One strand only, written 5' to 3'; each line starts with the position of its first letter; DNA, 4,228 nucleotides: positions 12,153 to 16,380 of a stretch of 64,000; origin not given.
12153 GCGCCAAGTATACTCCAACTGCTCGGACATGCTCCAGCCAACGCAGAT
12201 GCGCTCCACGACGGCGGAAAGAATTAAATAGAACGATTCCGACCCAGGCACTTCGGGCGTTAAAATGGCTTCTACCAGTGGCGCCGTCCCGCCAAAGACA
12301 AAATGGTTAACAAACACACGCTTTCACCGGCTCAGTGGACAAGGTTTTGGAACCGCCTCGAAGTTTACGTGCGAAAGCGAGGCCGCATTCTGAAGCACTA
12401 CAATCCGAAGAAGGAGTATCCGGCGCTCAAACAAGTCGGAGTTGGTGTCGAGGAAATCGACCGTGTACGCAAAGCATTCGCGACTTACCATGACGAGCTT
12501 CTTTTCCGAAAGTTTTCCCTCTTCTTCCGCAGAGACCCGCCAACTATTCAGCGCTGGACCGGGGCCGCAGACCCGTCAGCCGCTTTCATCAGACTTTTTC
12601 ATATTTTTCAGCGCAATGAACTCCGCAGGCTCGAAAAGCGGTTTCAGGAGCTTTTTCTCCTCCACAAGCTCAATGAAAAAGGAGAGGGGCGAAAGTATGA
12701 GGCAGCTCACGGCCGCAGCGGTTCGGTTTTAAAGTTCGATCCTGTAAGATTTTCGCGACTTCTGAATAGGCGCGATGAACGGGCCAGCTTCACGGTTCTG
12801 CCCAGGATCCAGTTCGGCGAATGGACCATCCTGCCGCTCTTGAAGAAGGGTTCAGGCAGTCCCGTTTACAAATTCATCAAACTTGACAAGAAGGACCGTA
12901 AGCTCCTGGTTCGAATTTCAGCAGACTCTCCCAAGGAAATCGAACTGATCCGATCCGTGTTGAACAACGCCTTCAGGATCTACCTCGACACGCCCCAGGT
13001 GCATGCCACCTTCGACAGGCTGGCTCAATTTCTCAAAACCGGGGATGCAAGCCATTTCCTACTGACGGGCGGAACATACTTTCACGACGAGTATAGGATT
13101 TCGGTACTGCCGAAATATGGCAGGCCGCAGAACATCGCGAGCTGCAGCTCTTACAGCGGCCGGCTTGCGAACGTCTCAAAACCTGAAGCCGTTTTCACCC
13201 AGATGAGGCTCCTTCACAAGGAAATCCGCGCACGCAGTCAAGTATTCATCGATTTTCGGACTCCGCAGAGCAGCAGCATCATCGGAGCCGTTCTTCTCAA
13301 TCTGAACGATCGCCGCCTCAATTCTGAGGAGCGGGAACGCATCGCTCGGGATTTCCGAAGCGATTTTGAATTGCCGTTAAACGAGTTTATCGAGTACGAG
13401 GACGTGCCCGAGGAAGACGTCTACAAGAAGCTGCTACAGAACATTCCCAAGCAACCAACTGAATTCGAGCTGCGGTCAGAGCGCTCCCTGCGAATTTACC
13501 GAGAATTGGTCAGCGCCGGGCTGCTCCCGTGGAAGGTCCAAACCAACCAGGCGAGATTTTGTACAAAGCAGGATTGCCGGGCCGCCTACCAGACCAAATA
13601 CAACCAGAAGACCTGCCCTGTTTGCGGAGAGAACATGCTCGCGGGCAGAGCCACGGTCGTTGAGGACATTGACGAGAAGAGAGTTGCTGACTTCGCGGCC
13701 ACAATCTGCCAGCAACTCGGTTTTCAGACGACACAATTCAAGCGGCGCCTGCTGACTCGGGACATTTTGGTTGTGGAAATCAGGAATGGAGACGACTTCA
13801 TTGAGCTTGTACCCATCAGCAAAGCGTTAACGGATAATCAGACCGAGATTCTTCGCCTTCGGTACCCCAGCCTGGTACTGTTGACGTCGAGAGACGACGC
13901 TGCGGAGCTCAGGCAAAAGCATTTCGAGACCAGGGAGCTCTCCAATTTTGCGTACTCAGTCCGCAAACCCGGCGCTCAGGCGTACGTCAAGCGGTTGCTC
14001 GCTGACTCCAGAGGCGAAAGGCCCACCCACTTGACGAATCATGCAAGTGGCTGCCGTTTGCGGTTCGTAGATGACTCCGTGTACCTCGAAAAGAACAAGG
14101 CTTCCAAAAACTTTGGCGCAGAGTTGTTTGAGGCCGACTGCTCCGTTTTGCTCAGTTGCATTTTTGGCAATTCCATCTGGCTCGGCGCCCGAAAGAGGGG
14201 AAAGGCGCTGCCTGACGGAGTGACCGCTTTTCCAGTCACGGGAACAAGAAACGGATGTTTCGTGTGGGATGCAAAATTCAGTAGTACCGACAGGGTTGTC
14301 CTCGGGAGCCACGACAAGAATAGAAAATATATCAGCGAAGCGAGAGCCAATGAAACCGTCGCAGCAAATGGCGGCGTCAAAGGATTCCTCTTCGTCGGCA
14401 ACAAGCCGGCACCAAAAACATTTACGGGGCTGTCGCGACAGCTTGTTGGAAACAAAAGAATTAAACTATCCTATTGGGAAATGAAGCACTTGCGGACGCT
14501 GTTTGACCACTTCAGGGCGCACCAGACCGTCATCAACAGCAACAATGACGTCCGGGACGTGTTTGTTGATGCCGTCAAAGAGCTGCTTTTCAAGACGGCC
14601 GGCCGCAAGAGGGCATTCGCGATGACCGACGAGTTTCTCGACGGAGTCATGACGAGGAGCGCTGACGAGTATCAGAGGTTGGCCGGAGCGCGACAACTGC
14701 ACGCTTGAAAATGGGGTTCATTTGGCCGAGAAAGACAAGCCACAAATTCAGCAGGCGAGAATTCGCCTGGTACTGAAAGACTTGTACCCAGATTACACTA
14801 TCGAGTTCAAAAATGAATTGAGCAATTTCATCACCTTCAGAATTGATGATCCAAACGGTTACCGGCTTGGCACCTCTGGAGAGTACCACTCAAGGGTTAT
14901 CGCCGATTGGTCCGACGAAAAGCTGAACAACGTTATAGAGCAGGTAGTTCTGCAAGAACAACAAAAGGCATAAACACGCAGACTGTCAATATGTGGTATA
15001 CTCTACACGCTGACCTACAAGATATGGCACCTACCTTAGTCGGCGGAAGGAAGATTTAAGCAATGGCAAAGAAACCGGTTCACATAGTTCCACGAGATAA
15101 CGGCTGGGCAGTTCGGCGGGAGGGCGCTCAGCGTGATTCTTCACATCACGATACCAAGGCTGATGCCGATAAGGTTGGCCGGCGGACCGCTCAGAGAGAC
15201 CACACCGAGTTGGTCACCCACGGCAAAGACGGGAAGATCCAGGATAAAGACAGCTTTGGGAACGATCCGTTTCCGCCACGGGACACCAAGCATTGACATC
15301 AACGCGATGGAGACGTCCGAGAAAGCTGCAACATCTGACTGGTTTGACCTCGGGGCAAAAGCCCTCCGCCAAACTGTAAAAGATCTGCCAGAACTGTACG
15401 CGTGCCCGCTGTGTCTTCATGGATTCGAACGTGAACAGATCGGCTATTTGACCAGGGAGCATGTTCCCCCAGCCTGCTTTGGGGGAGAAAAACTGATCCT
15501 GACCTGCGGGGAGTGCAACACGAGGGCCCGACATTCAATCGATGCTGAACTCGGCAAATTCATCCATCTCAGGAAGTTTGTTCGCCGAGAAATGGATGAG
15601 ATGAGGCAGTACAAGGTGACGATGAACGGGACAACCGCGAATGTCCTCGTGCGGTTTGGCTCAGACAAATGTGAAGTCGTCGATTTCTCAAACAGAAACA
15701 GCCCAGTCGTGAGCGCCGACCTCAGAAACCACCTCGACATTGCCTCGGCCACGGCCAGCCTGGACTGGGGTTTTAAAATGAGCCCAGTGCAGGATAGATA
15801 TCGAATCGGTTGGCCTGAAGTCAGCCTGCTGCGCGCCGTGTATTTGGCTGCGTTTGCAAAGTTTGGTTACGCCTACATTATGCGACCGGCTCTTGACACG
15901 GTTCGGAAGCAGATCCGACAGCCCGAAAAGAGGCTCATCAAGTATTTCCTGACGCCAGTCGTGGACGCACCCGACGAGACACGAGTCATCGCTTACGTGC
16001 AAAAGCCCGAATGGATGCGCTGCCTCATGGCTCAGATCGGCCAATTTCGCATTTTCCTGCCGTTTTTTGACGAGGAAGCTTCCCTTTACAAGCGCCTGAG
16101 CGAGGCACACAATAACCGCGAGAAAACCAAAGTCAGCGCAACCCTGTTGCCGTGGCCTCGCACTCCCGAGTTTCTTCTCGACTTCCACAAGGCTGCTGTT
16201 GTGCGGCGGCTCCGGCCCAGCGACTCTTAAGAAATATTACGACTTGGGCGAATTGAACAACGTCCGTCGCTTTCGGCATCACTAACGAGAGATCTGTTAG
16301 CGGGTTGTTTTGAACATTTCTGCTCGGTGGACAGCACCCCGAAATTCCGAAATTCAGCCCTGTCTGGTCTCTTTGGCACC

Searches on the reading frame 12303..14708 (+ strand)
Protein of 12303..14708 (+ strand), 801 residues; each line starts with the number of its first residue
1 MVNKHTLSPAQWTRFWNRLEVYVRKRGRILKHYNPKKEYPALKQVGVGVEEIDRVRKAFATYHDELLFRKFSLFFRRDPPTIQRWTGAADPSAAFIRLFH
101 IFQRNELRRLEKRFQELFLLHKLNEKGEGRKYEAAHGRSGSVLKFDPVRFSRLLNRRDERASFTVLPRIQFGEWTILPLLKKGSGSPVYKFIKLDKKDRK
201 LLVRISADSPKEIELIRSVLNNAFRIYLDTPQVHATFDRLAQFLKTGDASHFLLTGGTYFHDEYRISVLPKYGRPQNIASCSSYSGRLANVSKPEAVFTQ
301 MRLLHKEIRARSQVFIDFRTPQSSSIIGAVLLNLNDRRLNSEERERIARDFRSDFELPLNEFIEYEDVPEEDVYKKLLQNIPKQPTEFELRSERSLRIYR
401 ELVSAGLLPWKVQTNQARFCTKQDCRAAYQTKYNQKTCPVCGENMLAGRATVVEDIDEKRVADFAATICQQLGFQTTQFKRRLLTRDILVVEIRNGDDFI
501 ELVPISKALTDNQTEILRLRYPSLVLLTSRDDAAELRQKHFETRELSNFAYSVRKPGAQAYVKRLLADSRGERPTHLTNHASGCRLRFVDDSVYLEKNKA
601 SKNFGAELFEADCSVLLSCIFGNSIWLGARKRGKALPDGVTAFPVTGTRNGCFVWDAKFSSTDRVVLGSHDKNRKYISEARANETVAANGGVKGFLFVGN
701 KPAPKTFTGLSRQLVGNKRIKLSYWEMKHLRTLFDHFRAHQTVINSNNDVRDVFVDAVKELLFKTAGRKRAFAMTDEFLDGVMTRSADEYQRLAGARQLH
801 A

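Call 3: search_protein_families(library=pfam, proteins=[window:12303-14708:+], max_evalue=0.1)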
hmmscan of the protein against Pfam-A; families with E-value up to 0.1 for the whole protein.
window:12303-14708:+ (801 aa): 1 family
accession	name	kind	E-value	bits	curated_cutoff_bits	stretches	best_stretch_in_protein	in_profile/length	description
PF13232.12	Complex1_LYR_1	-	0.05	14.7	21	0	336-373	15-52/99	Complex1_LYR-like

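Call 4: search_protein_families(library=padloc, proteins=[window:12303-14708:+], max_evalue=0.1)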
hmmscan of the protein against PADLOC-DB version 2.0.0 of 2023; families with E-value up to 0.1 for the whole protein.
window:12303-14708:+ (801 aa): 1 family
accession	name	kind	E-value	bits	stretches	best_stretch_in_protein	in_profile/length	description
PDLC01989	CARF_m7--CARF_nitrilase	-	0.0082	12.7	1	436-492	297-348/457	-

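Call 5: search_protein_families(library=ncbifam, proteins=[window:12303-14708:+], max_evalue=0.1)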
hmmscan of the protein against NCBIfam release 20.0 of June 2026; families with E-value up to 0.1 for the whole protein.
window:12303-14708:+ (801 aa): 0 families

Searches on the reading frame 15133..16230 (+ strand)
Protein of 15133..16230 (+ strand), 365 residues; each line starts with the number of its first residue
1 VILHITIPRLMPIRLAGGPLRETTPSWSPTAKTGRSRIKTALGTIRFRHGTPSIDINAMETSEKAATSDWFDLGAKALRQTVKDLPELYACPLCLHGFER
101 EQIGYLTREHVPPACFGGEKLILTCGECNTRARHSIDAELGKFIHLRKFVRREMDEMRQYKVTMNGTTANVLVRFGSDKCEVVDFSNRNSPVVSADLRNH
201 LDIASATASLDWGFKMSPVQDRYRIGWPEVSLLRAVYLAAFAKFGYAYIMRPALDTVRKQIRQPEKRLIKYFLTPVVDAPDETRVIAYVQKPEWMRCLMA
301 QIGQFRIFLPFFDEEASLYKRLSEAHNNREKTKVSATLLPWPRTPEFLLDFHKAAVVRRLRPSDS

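Call 63: search_protein_families(library=pfam, proteins=[window:15133-16230:+], max_evalue=0.001)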
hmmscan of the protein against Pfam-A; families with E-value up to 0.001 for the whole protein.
window:15133-16230:+ (365 aa): 1 family
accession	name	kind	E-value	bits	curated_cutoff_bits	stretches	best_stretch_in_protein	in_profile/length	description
PF14279.12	HNH_5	-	1e-06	29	27.5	1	91-142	1-53/56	HNH endonuclease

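Call 71: search_protein_families(library=padloc, proteins=[window:15133-16230:+], max_evalue=0.001)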
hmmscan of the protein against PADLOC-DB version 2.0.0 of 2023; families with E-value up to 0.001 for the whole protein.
window:15133-16230:+ (365 aa): 0 families
